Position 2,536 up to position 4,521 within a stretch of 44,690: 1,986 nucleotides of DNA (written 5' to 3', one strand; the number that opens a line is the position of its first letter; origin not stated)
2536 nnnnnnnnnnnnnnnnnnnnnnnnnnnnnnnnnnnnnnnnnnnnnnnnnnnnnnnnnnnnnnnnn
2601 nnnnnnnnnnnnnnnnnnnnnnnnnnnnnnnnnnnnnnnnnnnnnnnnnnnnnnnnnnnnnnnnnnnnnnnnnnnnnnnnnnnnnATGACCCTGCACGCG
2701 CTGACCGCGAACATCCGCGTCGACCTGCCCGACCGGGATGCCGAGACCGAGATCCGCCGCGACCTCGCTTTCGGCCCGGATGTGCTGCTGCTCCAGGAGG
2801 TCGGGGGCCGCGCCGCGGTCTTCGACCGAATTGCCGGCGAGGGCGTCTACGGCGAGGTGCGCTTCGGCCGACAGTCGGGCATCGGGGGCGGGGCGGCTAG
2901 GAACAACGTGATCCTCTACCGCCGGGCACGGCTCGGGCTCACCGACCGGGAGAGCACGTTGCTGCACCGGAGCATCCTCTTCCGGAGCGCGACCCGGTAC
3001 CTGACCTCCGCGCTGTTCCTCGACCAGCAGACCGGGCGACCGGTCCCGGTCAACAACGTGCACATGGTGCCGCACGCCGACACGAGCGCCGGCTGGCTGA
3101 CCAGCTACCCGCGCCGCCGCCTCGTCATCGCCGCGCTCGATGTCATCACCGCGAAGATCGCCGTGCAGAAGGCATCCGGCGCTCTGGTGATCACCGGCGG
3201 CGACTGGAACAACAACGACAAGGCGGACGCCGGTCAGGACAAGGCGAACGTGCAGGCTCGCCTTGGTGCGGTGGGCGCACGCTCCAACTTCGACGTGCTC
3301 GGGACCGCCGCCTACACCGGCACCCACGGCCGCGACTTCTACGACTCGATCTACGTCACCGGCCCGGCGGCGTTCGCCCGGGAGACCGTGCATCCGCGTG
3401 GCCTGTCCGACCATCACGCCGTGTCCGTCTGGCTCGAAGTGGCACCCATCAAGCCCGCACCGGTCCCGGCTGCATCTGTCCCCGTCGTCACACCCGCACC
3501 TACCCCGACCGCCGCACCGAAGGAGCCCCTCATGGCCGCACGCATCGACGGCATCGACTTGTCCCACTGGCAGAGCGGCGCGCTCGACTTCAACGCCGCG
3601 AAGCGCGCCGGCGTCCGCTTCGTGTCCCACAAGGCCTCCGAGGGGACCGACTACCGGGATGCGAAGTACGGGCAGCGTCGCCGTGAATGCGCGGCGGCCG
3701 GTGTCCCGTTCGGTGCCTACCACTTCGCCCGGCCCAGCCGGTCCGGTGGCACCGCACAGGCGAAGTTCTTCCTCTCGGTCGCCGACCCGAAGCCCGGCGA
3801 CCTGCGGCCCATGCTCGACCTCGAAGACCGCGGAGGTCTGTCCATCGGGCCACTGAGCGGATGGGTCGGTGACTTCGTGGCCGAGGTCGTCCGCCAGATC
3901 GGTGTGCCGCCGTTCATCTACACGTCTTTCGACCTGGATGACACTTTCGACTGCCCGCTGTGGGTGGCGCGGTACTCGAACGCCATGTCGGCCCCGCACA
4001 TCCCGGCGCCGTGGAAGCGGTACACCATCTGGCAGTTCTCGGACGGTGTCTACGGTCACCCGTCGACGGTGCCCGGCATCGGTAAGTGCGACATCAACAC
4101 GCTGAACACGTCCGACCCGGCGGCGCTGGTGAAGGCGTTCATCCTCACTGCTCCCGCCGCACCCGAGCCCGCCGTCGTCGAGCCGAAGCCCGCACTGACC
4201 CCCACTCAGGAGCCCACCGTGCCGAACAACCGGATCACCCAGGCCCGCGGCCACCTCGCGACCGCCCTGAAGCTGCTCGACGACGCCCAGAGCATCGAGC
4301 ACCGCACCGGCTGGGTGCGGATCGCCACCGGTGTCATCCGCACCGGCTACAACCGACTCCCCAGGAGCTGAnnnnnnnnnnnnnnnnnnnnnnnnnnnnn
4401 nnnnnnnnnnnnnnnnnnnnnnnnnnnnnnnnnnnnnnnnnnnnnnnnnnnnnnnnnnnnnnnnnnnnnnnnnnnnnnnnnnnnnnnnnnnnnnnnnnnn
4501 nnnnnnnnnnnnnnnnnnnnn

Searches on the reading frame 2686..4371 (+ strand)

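Call 75: search_protein_families(library=pfam, proteins=[window:2686-4371:+], max_evalue=0.001)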
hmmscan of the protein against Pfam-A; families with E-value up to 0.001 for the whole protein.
window:2686-4371:+ (561 aa): 2 families
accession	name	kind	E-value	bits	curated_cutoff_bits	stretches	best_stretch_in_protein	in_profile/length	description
PF01183.26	Glyco_hydro_25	-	4.7e-31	108.9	27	1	290-453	1-173/180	Glycosyl hydrolases family 25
PF03372.29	Exo_endo_phos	-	2.8e-07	31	24.5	1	6-243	1-225/225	Endonuclease/Exonuclease/phosphatase family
